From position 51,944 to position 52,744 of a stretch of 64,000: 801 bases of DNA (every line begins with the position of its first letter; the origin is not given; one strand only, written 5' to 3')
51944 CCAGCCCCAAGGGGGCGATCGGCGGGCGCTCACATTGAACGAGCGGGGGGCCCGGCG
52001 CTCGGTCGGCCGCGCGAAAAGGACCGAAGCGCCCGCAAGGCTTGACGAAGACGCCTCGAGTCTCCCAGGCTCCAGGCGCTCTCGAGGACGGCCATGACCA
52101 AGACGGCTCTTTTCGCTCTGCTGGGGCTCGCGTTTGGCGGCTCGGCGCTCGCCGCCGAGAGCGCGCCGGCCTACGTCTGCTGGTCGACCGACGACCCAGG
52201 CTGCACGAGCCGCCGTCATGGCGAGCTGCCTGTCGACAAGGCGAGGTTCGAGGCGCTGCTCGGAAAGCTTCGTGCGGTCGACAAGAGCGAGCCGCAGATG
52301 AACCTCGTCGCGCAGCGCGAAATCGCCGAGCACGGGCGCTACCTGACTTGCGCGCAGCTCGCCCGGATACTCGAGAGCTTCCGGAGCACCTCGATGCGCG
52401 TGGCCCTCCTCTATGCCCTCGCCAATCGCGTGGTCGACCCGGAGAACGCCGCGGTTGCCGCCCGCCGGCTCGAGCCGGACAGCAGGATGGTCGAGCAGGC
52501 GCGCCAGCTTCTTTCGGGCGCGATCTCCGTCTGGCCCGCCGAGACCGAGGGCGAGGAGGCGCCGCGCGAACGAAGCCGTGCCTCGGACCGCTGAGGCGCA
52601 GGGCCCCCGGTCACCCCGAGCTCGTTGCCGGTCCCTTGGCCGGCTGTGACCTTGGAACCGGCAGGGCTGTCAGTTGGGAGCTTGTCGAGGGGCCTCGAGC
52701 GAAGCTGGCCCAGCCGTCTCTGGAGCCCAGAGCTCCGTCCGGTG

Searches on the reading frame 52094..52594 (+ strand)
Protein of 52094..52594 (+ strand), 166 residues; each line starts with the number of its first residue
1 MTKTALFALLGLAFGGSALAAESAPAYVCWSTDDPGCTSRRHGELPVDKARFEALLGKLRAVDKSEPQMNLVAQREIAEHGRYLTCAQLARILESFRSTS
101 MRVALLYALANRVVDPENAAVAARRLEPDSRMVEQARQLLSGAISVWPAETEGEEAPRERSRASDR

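Call 16: search_protein_families(library=pfam, proteins=[window:52094-52594:+])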
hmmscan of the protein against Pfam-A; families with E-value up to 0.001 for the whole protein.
window:52094-52594:+ (166 aa): 1 family
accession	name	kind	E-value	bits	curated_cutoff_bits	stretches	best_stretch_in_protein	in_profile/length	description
PF14771.11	DUF4476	-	5.8e-10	39.8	22.5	1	49-126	4-78/91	Domain of unknown function (DUF4476)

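Call 44: find_encoding_contigs(protein=window:52094-52594:+, flank=3000, max_places=10)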
Protein window:52094-52594:+ (166 aa): 9 contigs read that carry it; 5 places shown.
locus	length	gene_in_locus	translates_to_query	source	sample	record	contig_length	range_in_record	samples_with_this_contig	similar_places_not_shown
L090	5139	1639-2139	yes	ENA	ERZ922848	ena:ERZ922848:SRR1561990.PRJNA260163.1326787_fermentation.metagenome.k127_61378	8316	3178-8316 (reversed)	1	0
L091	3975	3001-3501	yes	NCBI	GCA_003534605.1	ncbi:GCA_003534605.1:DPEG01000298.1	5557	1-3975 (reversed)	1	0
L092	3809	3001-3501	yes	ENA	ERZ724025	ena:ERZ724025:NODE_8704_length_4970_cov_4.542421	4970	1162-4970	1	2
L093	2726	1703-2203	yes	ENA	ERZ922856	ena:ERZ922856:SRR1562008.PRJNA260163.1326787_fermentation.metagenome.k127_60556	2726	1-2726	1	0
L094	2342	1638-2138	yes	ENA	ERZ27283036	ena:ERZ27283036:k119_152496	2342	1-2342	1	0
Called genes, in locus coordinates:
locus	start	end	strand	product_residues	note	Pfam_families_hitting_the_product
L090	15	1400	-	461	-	PF00437:T2SSE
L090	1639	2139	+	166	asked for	PF14771:DUF4476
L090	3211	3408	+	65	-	-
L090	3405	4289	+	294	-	PF08843:AbiEii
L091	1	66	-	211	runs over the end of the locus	PF13197:DUF4013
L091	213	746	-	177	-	-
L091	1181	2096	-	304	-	PF00437:T2SSE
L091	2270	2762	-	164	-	PF00437:T2SSE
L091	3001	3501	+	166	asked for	PF14771:DUF4476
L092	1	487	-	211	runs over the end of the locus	PF13197:DUF4013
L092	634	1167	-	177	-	-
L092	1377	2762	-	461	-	PF00437:T2SSE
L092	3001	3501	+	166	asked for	PF14771:DUF4476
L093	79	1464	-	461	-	PF00437:T2SSE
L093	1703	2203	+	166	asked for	PF14771:DUF4476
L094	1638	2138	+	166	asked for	PF14771:DUF4476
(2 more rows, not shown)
